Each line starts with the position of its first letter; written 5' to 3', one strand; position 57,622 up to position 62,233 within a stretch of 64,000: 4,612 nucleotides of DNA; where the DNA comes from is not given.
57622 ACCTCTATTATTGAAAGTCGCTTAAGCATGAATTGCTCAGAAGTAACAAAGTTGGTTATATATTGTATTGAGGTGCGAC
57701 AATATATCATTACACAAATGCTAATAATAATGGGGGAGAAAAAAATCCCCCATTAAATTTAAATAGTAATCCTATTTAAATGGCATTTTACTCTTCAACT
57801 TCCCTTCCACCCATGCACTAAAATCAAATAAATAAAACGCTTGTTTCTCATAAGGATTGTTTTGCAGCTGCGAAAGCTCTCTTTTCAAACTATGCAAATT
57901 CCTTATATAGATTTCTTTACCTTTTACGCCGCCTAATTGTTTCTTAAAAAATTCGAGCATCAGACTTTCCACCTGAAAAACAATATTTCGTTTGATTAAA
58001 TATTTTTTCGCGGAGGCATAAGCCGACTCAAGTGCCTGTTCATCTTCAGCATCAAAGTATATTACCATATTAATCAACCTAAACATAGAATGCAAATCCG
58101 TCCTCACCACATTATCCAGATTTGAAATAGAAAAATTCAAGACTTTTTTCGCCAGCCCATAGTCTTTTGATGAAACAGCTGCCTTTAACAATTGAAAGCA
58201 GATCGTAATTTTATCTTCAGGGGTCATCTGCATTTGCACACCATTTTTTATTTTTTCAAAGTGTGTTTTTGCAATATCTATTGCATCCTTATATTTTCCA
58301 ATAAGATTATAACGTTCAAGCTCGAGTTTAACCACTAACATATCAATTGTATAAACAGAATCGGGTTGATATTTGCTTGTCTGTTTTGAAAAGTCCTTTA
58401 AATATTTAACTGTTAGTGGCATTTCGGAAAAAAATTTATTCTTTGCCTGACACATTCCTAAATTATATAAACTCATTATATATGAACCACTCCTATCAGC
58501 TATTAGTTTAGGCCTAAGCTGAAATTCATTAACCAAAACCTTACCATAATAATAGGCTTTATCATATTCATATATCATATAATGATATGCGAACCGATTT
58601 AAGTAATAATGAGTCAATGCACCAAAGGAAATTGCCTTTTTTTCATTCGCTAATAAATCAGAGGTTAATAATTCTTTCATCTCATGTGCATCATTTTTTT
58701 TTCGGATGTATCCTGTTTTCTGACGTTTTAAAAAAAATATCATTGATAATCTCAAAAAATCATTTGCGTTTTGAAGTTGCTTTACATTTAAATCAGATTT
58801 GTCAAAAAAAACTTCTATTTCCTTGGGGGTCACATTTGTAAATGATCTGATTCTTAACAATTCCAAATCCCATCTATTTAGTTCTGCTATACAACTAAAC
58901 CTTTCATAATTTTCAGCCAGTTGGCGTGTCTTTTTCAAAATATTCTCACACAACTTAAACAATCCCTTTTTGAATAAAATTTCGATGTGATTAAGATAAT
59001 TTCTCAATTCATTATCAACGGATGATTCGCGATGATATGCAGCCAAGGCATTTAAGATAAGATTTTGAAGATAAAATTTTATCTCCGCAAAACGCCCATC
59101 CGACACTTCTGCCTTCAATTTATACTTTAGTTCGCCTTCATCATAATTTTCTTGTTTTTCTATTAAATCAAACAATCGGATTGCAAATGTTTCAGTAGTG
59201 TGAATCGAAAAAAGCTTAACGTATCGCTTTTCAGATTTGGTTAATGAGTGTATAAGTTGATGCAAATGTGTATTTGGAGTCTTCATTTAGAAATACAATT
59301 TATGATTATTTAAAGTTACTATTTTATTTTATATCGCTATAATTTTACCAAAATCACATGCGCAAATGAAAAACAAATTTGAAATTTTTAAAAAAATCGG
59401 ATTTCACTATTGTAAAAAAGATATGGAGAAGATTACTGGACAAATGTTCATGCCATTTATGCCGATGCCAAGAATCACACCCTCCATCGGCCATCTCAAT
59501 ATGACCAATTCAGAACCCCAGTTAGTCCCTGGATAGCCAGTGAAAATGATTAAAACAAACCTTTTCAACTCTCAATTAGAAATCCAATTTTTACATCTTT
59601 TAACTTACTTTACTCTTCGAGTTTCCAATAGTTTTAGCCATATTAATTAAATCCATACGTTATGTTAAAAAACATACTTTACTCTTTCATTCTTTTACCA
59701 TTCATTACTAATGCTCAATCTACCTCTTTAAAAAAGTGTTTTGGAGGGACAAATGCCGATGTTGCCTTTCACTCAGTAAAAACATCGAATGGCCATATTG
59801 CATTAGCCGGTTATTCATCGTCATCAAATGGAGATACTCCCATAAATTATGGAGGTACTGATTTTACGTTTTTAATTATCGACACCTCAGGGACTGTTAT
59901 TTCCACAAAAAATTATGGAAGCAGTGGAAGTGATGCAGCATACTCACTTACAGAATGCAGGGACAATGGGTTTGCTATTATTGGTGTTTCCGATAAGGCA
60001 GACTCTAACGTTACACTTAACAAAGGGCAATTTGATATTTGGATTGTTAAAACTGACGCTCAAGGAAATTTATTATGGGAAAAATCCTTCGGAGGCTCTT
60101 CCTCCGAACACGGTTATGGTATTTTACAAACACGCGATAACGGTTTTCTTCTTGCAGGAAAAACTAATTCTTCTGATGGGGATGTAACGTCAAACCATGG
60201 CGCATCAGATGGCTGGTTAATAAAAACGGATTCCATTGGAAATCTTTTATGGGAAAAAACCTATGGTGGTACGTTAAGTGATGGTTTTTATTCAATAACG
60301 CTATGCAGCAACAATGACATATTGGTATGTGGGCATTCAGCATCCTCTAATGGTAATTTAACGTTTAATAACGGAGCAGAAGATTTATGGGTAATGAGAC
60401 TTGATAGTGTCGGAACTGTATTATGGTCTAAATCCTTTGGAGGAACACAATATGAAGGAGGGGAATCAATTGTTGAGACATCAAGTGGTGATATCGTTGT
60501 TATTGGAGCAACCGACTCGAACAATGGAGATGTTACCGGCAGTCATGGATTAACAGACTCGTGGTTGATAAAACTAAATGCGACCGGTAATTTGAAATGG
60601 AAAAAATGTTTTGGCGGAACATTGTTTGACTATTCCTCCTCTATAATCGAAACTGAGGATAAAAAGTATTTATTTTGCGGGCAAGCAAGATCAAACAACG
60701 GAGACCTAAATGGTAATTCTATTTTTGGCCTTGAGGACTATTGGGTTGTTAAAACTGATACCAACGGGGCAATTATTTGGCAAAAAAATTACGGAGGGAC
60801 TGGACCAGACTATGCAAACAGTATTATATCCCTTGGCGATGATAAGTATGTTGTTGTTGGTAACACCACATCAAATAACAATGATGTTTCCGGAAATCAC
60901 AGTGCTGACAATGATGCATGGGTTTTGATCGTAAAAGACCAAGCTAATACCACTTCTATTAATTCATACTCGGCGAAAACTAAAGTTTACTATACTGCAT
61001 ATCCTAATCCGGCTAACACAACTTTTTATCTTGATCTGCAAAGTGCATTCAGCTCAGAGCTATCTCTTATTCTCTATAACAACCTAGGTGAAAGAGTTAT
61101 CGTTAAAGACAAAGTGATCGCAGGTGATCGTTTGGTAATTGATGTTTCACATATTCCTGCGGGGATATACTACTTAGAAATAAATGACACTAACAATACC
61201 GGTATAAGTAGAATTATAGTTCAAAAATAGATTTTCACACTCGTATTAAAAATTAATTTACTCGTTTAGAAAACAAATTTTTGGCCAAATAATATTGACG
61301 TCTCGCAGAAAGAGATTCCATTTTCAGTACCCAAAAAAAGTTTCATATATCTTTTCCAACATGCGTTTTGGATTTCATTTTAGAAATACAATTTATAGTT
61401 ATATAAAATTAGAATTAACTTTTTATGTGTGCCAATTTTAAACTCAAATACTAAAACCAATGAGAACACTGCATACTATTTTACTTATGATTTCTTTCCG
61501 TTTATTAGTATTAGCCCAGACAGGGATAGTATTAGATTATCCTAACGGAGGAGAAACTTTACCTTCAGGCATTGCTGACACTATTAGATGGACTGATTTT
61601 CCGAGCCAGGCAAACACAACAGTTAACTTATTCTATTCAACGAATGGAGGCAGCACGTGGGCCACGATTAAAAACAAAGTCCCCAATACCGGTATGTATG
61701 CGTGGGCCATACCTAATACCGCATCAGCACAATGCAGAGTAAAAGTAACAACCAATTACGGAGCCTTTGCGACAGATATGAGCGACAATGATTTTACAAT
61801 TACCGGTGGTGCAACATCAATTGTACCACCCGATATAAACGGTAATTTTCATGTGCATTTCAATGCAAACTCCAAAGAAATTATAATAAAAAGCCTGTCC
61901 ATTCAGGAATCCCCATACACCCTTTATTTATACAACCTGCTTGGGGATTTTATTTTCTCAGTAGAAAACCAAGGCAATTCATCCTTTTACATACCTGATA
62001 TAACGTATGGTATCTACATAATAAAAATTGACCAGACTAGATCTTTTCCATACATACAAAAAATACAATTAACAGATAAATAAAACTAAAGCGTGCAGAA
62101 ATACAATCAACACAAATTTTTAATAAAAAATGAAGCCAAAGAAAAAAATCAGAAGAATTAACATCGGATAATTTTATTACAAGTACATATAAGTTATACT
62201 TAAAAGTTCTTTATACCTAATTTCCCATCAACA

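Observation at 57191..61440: Four copies of a fixed-geometry ~60-nt promoter module ~80 nt upstream of start codons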

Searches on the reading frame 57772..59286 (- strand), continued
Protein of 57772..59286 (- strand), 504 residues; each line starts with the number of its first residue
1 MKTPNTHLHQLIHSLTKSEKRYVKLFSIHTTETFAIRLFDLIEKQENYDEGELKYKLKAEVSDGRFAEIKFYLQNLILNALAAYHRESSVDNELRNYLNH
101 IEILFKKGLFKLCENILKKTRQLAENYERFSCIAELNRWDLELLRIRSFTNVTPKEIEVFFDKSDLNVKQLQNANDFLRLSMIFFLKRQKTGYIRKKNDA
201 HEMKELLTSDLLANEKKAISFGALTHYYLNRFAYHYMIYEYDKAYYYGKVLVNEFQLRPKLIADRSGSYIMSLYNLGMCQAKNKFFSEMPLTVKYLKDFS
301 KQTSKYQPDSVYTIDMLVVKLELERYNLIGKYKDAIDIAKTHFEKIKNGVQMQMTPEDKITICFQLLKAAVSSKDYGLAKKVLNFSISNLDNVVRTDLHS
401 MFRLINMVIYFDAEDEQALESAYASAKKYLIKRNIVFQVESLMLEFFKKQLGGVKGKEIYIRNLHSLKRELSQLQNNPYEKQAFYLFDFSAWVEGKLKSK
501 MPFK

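Call 79: search_protein_representatives(alignment_id=A4)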
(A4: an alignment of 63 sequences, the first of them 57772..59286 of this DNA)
Query: 63 sequences, 516 profile positions. Proteins with E-value up to 0.001 (for the whole library): 12275; up to 1e-10: 9965; up to 1e-30: 6873. The best 150 are listed.
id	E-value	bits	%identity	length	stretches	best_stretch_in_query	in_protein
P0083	1.4e-172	591.6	-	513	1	1-510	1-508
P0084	1.8e-170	584.7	-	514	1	1-511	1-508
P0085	3.4e-164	564.0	-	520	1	1-513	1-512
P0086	5.4e-163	560.0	-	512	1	1-512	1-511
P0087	2.1e-161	554.7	-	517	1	1-513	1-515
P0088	3.8e-160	550.6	-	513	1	1-514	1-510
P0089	7.4e-160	549.7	-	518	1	1-512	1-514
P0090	1.4e-159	548.8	-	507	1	1-512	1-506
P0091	1.4e-158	545.5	-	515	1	1-511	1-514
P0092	1.9e-158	545.0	-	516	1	1-511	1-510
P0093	2.0e-158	545.0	-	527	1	1-513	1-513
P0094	3.1e-157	541.0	-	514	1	1-513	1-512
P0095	4.4e-157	540.5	-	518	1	1-512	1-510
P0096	4.8e-155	533.8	-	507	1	1-511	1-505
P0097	9.9e-155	532.8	-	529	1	1-512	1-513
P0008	9.2e-149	513.1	-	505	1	1-512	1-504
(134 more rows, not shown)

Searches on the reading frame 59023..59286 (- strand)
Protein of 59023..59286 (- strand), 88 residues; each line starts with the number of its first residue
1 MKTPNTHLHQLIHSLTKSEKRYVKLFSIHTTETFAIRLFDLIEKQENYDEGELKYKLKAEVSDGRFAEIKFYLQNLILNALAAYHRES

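Call 49: search_solved_structures(query=A5, max_evalue=10, show_alignments=3)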
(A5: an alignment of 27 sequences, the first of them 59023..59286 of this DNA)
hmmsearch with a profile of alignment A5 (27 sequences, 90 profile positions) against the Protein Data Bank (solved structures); distinct sequences matched with E-value up to 10: 3.
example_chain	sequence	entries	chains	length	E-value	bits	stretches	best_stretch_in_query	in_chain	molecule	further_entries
2hz8_A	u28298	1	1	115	0.1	16.4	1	4-71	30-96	De novo designed diiron protein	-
1avo_B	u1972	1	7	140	0.54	14.1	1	9-47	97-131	11S REGULATOR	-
9qep_A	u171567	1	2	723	1.5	12.7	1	6-86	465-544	O-GlcNAcase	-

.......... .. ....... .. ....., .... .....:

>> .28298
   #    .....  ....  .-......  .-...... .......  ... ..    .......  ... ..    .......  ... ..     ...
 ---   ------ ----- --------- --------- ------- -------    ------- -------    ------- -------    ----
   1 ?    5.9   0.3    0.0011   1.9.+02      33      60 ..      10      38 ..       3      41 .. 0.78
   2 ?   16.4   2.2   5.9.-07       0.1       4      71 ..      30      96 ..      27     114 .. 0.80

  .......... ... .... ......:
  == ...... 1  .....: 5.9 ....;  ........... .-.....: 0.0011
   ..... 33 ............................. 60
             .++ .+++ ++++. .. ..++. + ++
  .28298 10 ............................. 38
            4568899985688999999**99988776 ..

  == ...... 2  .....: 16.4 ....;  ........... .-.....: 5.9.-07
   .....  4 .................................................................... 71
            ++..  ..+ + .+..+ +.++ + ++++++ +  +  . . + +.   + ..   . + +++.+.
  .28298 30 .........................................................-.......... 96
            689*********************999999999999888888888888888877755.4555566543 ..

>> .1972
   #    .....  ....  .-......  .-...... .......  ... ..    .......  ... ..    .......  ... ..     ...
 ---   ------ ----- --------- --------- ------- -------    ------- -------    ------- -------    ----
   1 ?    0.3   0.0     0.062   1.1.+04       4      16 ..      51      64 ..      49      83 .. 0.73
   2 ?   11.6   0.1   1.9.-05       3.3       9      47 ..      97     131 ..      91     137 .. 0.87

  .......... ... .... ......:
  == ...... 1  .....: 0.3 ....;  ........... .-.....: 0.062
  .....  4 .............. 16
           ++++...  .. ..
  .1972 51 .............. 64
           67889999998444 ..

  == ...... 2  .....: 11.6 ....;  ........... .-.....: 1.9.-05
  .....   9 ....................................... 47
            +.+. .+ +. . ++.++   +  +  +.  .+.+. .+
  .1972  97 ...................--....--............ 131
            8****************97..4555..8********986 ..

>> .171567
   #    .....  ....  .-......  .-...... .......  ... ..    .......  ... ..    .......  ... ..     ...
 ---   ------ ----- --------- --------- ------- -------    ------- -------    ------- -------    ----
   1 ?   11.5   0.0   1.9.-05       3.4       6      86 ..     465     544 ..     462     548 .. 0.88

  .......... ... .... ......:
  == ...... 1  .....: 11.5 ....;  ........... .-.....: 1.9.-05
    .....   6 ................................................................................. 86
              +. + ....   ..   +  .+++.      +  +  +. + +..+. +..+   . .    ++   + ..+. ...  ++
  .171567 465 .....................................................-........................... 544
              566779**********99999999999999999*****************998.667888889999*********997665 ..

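Call 53: predict_structure(alignment_id=A5)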
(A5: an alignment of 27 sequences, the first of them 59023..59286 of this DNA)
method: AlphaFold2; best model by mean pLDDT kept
length: 88 residues; sequences in the alignment: 27
mean_pLDDT: 91.2   pTM: 0.81
mean pLDDT of the five models: 91.2, 90.6, 90.4, 89.8, 89.2
residues with pLDDT >= 90: 68; 70-90: 15; 50-70: 3; < 50: 2
segments of 3 or more residues with pLDDT < 50: none
pLDDT, mean of each block of 10 residues (from residue 1): 74 97 92 91 95 91 90 96 94
secondary structure, 60 per line:
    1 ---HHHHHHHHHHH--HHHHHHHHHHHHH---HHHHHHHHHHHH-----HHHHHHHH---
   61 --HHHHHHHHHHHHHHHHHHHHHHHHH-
elements in order: H4-14 H17-29 H33-44 H50-57 H63-87

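Call 55: fold_search(model_id=the predicted structure, library=pdb)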
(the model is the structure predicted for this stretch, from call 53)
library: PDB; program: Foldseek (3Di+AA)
matches with E <= 10: 16; with E <= 0.001: 0
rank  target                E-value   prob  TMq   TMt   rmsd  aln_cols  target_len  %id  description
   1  6owx_A                5.3e+00  0.04  0.25  0.25  12.3        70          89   18  Spy H96L:Im7 L18pI-Phe complex; multiple anomalous datasets contained herein for element identification (released 2019-05-29)
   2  8a52_A                6.0e+00  0.03  0.24  0.07  17.3        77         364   23  Crystal structure of a chimeric LOV-Histidine kinase SB2F1 (asymmetrical variant, trigonal form with long c-axis) (released 2023-12-27)
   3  2i8b_A                6.8e+00  0.16  0.53  0.40   3.7        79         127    8  Crystal structure of the C-terminal domain of Ebola virus VP30 (released 2007-01-23)
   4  6ydr                  6.8e+00  0.08  0.44  0.33   6.5        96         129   14  Crystal structure of Mengla Virus VP30 C-terminal domain (released 2020-04-01)
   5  9jhq                  6.8e+00  0.03  0.26  0.05  11.8        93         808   10  Crystal structure of GodF, a post-translational modification enzyme involved in the biosynthesis of goadsporin (released 2025-09-10)
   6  5fb0_C                7.2e+00  0.05  0.29  0.19   7.0        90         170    8  Crystal Structure of a PHD finger bound to histone H3 T3ph peptide (released 2016-05-04)
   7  7l7v_F                7.2e+00  0.03  0.27  0.22  12.4        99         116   13  Crystal structure of Arabidopsis NRG1.1 CC-R domain K94E/K96E/R99E/K100E/R103E/K106E/K110E mutant (released 2021-06-16)
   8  6lus                  7.6e+00  0.08  0.44  0.34   6.5        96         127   14  Crystal structure of the Mengla Virus VP30 C-terminal domain (released 2020-12-02)
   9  5fd5_C                8.6e+00  0.06  0.33  0.23   7.6        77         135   16  manganese uptake regulator (released 2016-12-28)
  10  8zna                  8.6e+00  0.04  0.34  0.32  10.8        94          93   12  Myxococcus xanthus RomX (released 2025-06-04)
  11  5wo3_B                8.6e+00  0.03  0.25  0.25  12.3        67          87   19  Chaperone Spy bound to Im7 (Im7 un-modeled) (released 2017-08-16)
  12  6tqj_A                9.1e+00  0.03  0.26  0.28  13.9        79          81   22  Crystal structure of the c14 ring of the F1FO ATP synthase from spinach chloroplast (released 2019-12-25)
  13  8yhx_Q                9.1e+00  0.02  0.25  0.08  11.8        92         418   18  Cryo-EM structure of the trimeric HerA (released 2024-11-06)
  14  3h3m_A                9.1e+00  0.02  0.25  0.24  11.9        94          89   21  Crystal structure of flagellar protein FliT from Bordetella bronchiseptica (released 2009-04-28)
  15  7l7v_A                9.1e+00  0.02  0.25  0.19  12.7        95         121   17  Crystal structure of Arabidopsis NRG1.1 CC-R domain K94E/K96E/R99E/K100E/R103E/K106E/K110E mutant (released 2021-06-16)
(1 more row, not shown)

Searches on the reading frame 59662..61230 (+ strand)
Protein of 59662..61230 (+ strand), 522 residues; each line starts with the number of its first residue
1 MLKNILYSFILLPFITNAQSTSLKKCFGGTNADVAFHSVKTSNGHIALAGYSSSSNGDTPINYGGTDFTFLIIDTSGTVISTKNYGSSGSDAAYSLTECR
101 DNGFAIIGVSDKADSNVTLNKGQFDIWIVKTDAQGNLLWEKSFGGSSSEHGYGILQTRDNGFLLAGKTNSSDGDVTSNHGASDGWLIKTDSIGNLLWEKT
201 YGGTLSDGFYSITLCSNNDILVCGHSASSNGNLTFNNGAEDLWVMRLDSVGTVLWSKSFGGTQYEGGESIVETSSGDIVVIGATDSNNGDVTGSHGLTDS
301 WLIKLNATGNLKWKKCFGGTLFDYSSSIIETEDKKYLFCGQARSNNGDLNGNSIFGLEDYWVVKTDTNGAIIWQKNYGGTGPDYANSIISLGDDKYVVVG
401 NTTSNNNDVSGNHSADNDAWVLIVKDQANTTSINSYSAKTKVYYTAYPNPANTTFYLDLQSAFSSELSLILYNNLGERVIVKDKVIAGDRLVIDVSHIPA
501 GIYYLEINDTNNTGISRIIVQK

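Call 6: search_protein_families(library=pfam, proteins=[window:59662-61230:+], max_evalue=0.1)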
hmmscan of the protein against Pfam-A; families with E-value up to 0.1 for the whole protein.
window:59662-61230:+ (522 aa): 5 families
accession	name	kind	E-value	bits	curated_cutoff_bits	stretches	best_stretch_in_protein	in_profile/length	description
PF18962.6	Por_Secre_tail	-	1.9e-12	47.7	27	1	447-520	2-75/75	Secretion system C-terminal sorting domain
PF25293.1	Beta-prop_EMC1_N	-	1.3e-05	25.5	34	0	220-288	111-176/219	EMC1 N-terminal beta-propeller domain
PF18120.7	DUF5597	-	0.0024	18.5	23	0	122-167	38-84/133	Domain of unknown function (DUF5597)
PF14505.12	DUF4438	-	0.026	14.7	24.9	0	278-307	66-95/135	Domain of unknown function (DUF4438), N-terminal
PF16967.11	TcfC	-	0.096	12.7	29.4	0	477-513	21-56/68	E-set like domain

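Call 7: search_protein_families(library=ncbifam, proteins=[window:59662-61230:+], max_evalue=0.1)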
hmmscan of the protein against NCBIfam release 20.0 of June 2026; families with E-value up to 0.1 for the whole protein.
window:59662-61230:+ (522 aa): 3 families
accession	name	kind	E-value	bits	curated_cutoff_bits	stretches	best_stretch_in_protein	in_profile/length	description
NF047494.1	Lepto_SBBP_lipo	equivalog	2.9e-12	46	400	1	64-415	101-458/466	SBBP repeat beta-propeller lipoprotein, LipL53 family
TIGR04183.1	Por_Secre_tail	domain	5.6e-12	45.5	23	1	447-521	2-72/72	T9SS type A sorting domain-containing protein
TIGR02608.1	delta_60_rpt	domain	1.4e-05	24.8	76.5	0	271-311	7-40/55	delta-60 repeat domain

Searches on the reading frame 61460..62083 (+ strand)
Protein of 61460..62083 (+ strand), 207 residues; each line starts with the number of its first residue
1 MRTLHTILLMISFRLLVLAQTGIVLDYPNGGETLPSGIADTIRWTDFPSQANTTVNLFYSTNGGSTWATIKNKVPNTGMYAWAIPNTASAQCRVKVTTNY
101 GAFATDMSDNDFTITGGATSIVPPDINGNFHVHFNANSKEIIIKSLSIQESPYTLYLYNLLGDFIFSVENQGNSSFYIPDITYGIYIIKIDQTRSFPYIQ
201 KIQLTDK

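Call 6: search_protein_families(library=pfam, proteins=[window:61460-62083:+], max_evalue=0.1)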
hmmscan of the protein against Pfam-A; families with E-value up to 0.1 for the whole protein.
window:61460-62083:+ (207 aa): 3 families
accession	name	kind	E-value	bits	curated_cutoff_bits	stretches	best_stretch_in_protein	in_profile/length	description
PF18962.6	Por_Secre_tail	-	0.0045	17.7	27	1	139-194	8-66/75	Secretion system C-terminal sorting domain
PF21471.3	Reelin_subrepeat-B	-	0.0063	16.7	27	1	48-81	53-90/127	Reelin subrepeat B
PF10342.15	Kre9_KNH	-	0.073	14.3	24.6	0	28-91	2-68/94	Kre9/KNH-like N-terminal Ig-like domain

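Call 7: search_protein_families(library=ncbifam, proteins=[window:61460-62083:+], max_evalue=0.1)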
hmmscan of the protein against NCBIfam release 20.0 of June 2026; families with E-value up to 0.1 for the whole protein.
window:61460-62083:+ (207 aa): 2 families
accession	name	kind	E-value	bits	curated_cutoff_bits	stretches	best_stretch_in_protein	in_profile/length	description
TIGR04183.1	Por_Secre_tail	domain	9.1e-05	22.4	23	1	139-192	7-60/72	T9SS type A sorting domain-containing protein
NF033708.1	T9SS_Cterm_ChiA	domain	0.0072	16.2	40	1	157-191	6-42/55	T9SS sorting signal type C domain-containing protein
